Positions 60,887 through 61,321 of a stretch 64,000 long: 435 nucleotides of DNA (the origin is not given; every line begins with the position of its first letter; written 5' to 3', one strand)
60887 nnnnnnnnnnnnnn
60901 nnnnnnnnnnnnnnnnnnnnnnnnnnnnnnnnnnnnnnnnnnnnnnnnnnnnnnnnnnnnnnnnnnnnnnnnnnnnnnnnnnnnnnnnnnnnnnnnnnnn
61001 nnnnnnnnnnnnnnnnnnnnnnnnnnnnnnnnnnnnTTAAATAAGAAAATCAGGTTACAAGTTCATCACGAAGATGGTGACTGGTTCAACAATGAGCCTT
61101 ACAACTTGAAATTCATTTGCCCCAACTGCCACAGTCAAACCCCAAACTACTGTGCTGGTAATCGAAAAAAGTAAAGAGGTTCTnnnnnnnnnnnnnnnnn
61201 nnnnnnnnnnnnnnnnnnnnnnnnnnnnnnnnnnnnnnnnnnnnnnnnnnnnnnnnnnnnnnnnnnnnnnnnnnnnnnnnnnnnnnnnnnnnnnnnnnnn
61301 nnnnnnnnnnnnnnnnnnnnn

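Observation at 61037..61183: Decayed HNH homing endonuclease relic between two paralogous fiber genes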

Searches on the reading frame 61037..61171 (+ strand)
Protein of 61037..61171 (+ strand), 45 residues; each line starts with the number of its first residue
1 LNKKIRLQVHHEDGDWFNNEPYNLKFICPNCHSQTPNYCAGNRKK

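Call 5: search_protein_families(library=pfam, proteins=[window:61037-61171:+], max_evalue=10)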
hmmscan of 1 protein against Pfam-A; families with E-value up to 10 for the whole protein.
seq(45 aa): 3 families
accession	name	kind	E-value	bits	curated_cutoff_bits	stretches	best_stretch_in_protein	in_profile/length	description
PF01844.29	HNH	-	0.057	14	21.4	1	19-34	28-43/47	HNH endonuclease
PF23551.1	Zn_ribbon_20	-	0.095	13.2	27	1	23-33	20-30/35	Zinc beta-ribbon domain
PF23547.1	Zn_ribbon_FGT1_1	-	0.13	12.3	27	1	25-32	20-27/35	FORGETTER1 first zinc ribbon domain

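Call 7: search_protein_families(library=phrogs, proteins=[window:61037-61171:+], max_evalue=10)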
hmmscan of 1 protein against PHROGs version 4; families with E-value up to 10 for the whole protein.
seq(45 aa): 16 families
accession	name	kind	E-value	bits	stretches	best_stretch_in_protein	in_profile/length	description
phrog_10822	-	DNA, RNA and nucleotide metabolism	1.5e-14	55.2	1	2-45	114-157/245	HNH endonuclease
phrog_14736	-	DNA, RNA and nucleotide metabolism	8.1e-12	46.2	1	1-43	44-86/202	HNH endonuclease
phrog_7545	-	DNA, RNA and nucleotide metabolism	0.00026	22.2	1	7-34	104-131/160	HNH endonuclease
phrog_8048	-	DNA, RNA and nucleotide metabolism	0.0021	18.3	1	5-34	190-224/273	HNH endonuclease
phrog_1271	-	DNA, RNA and nucleotide metabolism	0.0031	18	1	3-38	282-318/361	HNH endonuclease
phrog_1571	-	DNA, RNA and nucleotide metabolism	0.0035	18.2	1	3-34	62-92/128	HNH endonuclease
phrog_21964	-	DNA, RNA and nucleotide metabolism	0.0062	17.2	1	7-34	183-210/244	HNH endonuclease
phrog_25862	-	DNA, RNA and nucleotide metabolism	0.007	17.8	1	5-33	105-133/149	HNH endonuclease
phrog_2340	-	DNA, RNA and nucleotide metabolism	0.028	15.6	1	4-35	132-159/171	endonuclease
phrog_959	-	DNA, RNA and nucleotide metabolism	0.035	14.9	1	7-29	77-99/138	HNH endonuclease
phrog_4160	-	unknown function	0.051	14.5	1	10-34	93-118/178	-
phrog_589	-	DNA, RNA and nucleotide metabolism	0.068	13.9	1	9-34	113-137/179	HNH endonuclease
phrog_14913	-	DNA, RNA and nucleotide metabolism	0.084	13.9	1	7-34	59-86/149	HNH endonuclease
phrog_11793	-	unknown function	0.098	13.4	1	19-34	40-55/65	-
phrog_9443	-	DNA, RNA and nucleotide metabolism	0.18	12.6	1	7-38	114-145/170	HNH endonuclease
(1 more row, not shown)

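Call 8: search_protein_families(library=ncbifam, proteins=[window:61037-61171:+], max_evalue=10)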
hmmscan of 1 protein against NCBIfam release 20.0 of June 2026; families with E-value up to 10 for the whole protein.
seq(45 aa): 1 family
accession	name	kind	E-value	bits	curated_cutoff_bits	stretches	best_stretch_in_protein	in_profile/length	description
NF041791.1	anti-phage_ZorE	equivalog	4.6e-05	22.4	600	1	7-38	222-253/358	type II Zorya anti-phage system protein ZorE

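Call 10: search_dna_similar(query=window:61037-61171:+, collection=phages, mode=protein, max_rows=30, max_evalue=0.01)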
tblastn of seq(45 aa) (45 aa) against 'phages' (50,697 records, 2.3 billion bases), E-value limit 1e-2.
Records with a match: 262; places in all: 278; records where one place covers at least 80% of the query: 224.
Best place of each record, by identity: 60-80% 2; <60% 260.
By first word of the organism name: Escherichia 85; Salmonella 34; Streptomyces 17; Pseudomonas 15; Gordonia 15; uncultured 10; Synechococcus 7; Yersinia 7; Enterococcus 6; Rhizobium 6; and 23 more.
By host as written in the record: Escherichia coli 50; - 36; Gordonia terrae 3612 14; Salmonella enterica 7; Streptomyces griseus ATCC 10137 6; Pseudomonas syringae pv. actinidiae 6; Escherichia coli B 5; Streptomyces griseofuscus ATCC 23916 4; and 84 more.
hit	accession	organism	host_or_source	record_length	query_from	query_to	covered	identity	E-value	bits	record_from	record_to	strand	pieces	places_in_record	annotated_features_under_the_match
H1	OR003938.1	Synechococcus phage DSL-LC03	Synechococcus sp.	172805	2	43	93%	59.5%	6e-9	54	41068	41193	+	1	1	HNH endonuclease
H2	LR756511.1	uncultured phage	metagenomic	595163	1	44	98%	52.3%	1e-7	50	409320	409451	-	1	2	record has no annotation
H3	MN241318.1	Enterococcus phage PEf771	Enterococcus faecalis YN771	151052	1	44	98%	52.3%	1e-7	50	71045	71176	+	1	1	HNH endonuclease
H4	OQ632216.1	Salmonella phage Arash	Salmonella enterica subsp. enterica ...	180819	1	43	96%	53.5%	9e-9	54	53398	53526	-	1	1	HNH homing endonuclease | tRNA-Leu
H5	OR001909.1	Pseudomonas phage 16Q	Pseudomonas syringae pv. syringae 16QsV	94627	3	45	96%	51.2%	2e-7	50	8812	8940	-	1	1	hypothetical protein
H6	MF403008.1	Agrobacterium phage Atu_ph07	Agrobacterium tumefaciens C58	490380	3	45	96%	51.2%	9e-7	48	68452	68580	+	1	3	hypothetical protein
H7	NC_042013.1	Agrobacterium phage Atu_ph07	Agrobacterium tumefaciens C58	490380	3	45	96%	51.2%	9e-7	48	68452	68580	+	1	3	HNH endonuclease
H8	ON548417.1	Bacillus phage vB_BanS-Thrax1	Bacillus anthracis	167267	3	45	96%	51.2%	1e-6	47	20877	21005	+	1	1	HNH endonuclease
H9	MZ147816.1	Enterococcus phage 113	Enterococcus faecium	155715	3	45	96%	51.2%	4e-6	46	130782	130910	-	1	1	HNH endonuclease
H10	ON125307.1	Enterococcus phage vB_OCPT_Bop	Enterococcus sp.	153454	3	45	96%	51.2%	4e-6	46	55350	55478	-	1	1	hegA: HNH endonuclease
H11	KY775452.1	Salmonella phage Stp1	Salmonella enterica subsp. enterica ...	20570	1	45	100%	48.9%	8e-7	48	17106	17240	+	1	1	hypothetical protein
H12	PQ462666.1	Salmonella phage HMD-P4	Salmonella sp. and Escherichia coli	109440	1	42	93%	52.4%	2e-7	50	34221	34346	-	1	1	HNH endonuclease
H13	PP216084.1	Escherichia phage vB_EcoS_HZ_ZJUN2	Escherichia coli NDM-1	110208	1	42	93%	52.4%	2e-7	50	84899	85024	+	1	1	HNH endonuclease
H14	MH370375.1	Salmonella phage S124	Salmonella enterica serotype Derby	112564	1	42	93%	52.4%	2e-7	50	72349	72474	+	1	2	homing endonuclease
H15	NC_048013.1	Salmonella phage S124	Salmonella enterica serotype Derby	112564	1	42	93%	52.4%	2e-7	50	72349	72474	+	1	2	HNH endonuclease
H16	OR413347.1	Salmonella phage EH7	Salmonella enterica subsp. enterica ...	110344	1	42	93%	52.4%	2e-7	50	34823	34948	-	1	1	hegA: H-N-H endonuclease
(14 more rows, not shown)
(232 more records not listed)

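Call 11: get_annotated_region(hit=H1, flank=1500)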
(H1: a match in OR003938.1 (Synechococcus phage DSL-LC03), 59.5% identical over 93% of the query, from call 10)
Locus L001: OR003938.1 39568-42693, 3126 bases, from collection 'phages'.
description: Synechococcus phage DSL-LC03, complete genome.
organism: Synechococcus phage DSL-LC03 (NCBI taxid 3058961)
taxonomy: Viruses; Duplodnaviria; Heunggongvirae; Uroviricota; Caudoviricetes; Kyanoviridae
host: Synechococcus sp.; source: water sample of Dishui Lake; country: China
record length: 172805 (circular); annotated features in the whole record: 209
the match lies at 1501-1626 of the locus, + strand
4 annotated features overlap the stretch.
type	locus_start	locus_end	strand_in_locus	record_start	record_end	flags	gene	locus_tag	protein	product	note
CDS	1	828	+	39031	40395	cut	-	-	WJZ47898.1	hypothetical protein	-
CDS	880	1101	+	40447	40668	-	-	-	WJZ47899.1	hypothetical protein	-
CDS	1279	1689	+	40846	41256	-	-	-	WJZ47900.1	HNH endonuclease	-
CDS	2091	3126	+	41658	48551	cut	-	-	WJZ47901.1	tail fiber protein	-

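Call 12: get_annotated_region(hit=H16, flank=1500)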
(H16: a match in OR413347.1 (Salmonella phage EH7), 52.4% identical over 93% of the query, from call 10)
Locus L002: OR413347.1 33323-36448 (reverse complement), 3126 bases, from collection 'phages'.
description: Salmonella phage EH7, complete genome.
organism: Salmonella phage EH7 (NCBI taxid 2986511)
taxonomy: Viruses; Duplodnaviria; Heunggongvirae; Uroviricota; Caudoviricetes; Demerecviridae; Markadamsvirinae; Epseptimavirus
host: Salmonella enterica subsp. enterica serovar Typhimurium 4/74; source: -; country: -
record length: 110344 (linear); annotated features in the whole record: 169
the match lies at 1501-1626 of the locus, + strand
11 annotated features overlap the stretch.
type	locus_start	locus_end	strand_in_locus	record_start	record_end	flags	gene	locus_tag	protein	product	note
CDS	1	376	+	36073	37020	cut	-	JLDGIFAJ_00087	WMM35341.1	hypothetical protein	-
CDS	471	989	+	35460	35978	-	-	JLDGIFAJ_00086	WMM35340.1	hypothetical protein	-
tRNA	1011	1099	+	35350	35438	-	-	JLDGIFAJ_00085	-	tRNA-Ser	-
CDS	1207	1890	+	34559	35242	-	hegA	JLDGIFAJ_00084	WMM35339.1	H-N-H endonuclease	H-N-H endonuclease F-TflIV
CDS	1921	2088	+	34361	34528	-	-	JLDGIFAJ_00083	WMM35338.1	hypothetical protein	-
CDS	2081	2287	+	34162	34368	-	-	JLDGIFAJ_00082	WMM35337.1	hypothetical protein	-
CDS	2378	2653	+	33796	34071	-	-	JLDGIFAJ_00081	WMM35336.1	hypothetical protein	-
tRNA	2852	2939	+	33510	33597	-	-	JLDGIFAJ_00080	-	tRNA-Tyr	-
tRNA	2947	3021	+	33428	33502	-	-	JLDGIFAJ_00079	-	tRNA-Glu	-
tRNA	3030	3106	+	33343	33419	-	-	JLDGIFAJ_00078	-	tRNA-Trp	-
tRNA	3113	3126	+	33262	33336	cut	-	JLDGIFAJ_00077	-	tRNA-Phe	-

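Call 24: find_homologous_proteins(query=window:61037-61171:+, max_evalue=0.001)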
Query seq(45 aa): no candidate shares three 5-residue words with the query. No homologue found.

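Call 34: search_protein_representatives(protein=window:61037-61171:+)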
Query: 45 residues. Proteins with E-value up to 0.001 (for the whole library): 8148; up to 1e-10: 56; up to 1e-30: 0. The best 150 are listed.
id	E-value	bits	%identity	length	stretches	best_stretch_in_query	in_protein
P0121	2.6e-19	83.2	-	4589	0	-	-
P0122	5.9e-18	79.0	55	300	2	2-42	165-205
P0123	9.4e-18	78.3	53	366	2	2-41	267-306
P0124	2.3e-17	77.1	58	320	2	2-44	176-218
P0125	1.4e-16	74.7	51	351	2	3-42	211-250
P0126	2.3e-15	70.9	72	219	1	3-42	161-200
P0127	5.8e-15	69.7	48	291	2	3-44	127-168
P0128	2.1e-14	68.0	51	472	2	3-42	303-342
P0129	4.1e-14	67.0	50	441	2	2-45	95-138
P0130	4.1e-14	67.0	49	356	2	2-45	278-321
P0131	4.6e-14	66.9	49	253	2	4-40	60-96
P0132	4.9e-14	66.8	48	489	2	2-44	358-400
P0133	6.1e-14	66.5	51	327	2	3-42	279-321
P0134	1.7e-13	65.1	42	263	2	2-43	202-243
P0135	2.3e-13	64.7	50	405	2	3-42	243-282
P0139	5.7e-13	63.5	70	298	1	1-44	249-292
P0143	1.2e-12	62.4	67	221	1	2-44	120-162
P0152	3.9e-12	60.9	70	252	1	3-45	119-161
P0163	2.2e-11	58.5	66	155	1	2-45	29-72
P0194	4.0e-10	54.6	60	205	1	3-45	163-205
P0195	4.0e-10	54.6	63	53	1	10-44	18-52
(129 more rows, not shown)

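Call 54: search_protein_families(library=pfam, proteins=[P0126, P0139, P0152, P0143, P0163, P0194], max_evalue=0.01)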
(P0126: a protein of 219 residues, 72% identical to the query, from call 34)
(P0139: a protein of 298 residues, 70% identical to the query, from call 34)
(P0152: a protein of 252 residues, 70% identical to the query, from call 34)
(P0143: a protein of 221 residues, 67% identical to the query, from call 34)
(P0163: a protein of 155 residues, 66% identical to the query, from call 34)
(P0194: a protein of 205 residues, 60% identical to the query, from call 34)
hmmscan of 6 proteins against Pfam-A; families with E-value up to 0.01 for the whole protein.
P0126 (219 aa): 1 family
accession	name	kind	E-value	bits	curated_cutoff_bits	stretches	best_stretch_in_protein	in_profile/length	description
PF13392.12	HNH_3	-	7.2e-05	22.8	24.8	1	162-184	16-38/46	HNH endonuclease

P0139 (298 aa): 0 families

P0152 (252 aa): 4 families
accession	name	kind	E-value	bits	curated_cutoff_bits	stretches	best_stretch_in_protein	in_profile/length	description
PF13518.12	HTH_28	-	0.00059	20.3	25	0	198-232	4-38/52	Helix-turn-helix domain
PF13392.12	HNH_3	-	0.00099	19.1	24.8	1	119-141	15-37/46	HNH endonuclease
PF11781.13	Zn_ribbon_RRN7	-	0.0011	19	27.1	0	104-116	3-15/32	Zinc-finger of RNA-polymerase I-specific TFIIB, Rrn7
PF13542.12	HTH_Tnp_ISL3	-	0.0026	17.6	27.4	0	186-228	7-48/51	Helix-turn-helix domain of transposase family ISL3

P0143 (221 aa): 3 families
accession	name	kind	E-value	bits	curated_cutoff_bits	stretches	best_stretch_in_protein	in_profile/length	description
PF13392.12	HNH_3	-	0.00018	21.5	24.8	1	122-144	16-38/46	HNH endonuclease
PF01844.29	HNH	-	0.00042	20.8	21.4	1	109-155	1-46/47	HNH endonuclease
PF04135.18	Nop10p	-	0.0072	16.8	27.2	0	200-215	36-51/52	Nucleolar RNA-binding protein, Nop10p family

P0163 (155 aa): 4 families
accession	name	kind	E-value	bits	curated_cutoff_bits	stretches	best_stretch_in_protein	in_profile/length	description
PF13392.12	HNH_3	-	9.1e-07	28.9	24.8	1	34-54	19-39/46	HNH endonuclease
PF01844.29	HNH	-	4e-05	24.1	21.4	1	19-62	1-44/47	HNH endonuclease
PF13518.12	HTH_28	-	0.00047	20.6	25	1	115-147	4-36/52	Helix-turn-helix domain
PF18912.6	DZR_2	-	0.0026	18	27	1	79-105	9-33/56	Double zinc ribbon domain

P0194 (205 aa): 1 family
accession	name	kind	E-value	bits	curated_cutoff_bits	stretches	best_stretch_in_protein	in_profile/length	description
PF13392.12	HNH_3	-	0.00049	20.1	24.8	1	163-187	15-39/46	HNH endonuclease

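Call 55: search_solved_structures(query=P0126, max_evalue=0.1, show_alignments=1)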
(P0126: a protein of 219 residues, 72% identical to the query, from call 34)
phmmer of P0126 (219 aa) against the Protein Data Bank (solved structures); distinct sequences matched with E-value up to 0.1: 0.

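Call 58: find_encoding_contigs(protein=P0139, flank=5000, max_places=2)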
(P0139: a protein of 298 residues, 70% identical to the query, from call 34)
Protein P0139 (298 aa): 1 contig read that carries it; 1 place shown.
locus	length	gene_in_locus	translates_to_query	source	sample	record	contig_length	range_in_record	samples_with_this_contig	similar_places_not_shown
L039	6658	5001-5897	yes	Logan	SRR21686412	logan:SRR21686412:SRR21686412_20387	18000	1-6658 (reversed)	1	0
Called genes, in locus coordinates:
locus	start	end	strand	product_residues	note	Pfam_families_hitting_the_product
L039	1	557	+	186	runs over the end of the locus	-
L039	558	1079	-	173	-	PF05014:Nuc_deoxyrib_tr (faint), PF15891:Nuc_deoxyri_tr2 (weak)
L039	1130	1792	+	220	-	-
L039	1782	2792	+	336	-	PF00801:PKD, PF18911:PKD_4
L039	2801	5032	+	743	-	PF00801:PKD, PF18911:PKD_4 (weak)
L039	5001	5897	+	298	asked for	-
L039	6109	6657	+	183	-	?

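Call 60: find_encoding_contigs(protein=P0126, flank=5000, max_places=3)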
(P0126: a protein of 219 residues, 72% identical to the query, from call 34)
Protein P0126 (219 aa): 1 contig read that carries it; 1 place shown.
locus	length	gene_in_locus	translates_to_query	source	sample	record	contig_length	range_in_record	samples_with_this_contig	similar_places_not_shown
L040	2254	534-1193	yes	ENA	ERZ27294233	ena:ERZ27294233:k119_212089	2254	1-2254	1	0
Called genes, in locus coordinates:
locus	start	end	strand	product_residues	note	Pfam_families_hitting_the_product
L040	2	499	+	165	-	?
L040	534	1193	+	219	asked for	-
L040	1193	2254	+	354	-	?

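Call 61: find_encoding_contigs(protein=P0194, flank=5000, max_places=3)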
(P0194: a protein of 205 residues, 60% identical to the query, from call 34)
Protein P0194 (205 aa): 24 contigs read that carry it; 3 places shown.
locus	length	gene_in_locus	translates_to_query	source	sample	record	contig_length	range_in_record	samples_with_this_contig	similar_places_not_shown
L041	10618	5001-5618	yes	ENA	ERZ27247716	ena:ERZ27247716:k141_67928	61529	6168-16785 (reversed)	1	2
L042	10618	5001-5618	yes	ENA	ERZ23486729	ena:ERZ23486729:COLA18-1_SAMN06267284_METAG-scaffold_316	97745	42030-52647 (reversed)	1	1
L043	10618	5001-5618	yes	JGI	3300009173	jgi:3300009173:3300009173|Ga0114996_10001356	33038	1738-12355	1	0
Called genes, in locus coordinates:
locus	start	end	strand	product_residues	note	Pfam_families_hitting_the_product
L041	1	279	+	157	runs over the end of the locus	-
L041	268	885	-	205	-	-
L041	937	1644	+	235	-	-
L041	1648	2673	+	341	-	PF00801:PKD, PF18911:PKD_4, PF00801:PKD (weak)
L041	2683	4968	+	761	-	PF00801:PKD (weak), PF18911:PKD_4 (faint)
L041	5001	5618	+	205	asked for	-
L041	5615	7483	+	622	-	-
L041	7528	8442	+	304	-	-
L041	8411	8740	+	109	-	-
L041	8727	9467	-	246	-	-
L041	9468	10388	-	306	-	PF03721:UDPG_MGDP_dh_N, PF00984:UDPG_MGDP_dh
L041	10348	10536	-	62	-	PF07068:Gp23 (weak)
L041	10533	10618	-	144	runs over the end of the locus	-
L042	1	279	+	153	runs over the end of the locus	-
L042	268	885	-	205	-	-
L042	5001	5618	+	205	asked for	-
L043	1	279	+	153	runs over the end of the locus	-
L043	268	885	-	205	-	-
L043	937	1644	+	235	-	-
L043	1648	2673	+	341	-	PF00801:PKD, PF18911:PKD_4, PF00801:PKD (weak)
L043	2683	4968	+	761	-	PF00801:PKD (weak), PF18911:PKD_4 (faint)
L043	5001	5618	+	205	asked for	-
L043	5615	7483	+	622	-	-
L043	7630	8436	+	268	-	-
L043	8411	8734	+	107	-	-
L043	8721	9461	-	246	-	-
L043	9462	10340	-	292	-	PF03721:UDPG_MGDP_dh_N, PF00984:UDPG_MGDP_dh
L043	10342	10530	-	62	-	PF07068:Gp23 (weak)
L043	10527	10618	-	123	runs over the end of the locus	-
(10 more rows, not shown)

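Call 65: find_encoding_contigs(protein=P0195, flank=5000, max_places=4)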
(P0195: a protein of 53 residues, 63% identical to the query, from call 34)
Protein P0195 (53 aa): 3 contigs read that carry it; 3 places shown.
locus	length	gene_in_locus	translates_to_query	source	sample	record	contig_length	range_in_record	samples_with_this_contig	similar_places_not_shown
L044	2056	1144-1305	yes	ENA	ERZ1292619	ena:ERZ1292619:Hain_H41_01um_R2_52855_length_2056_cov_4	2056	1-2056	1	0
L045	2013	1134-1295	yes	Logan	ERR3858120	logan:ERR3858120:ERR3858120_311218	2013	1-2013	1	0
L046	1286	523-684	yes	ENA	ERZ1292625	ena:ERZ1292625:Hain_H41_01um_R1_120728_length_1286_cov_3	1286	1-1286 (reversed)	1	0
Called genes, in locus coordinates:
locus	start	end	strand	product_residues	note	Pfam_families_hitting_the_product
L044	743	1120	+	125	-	-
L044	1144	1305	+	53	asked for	-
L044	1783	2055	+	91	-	?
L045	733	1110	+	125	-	-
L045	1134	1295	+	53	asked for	-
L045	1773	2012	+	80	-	?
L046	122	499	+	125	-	-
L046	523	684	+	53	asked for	-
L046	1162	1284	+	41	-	?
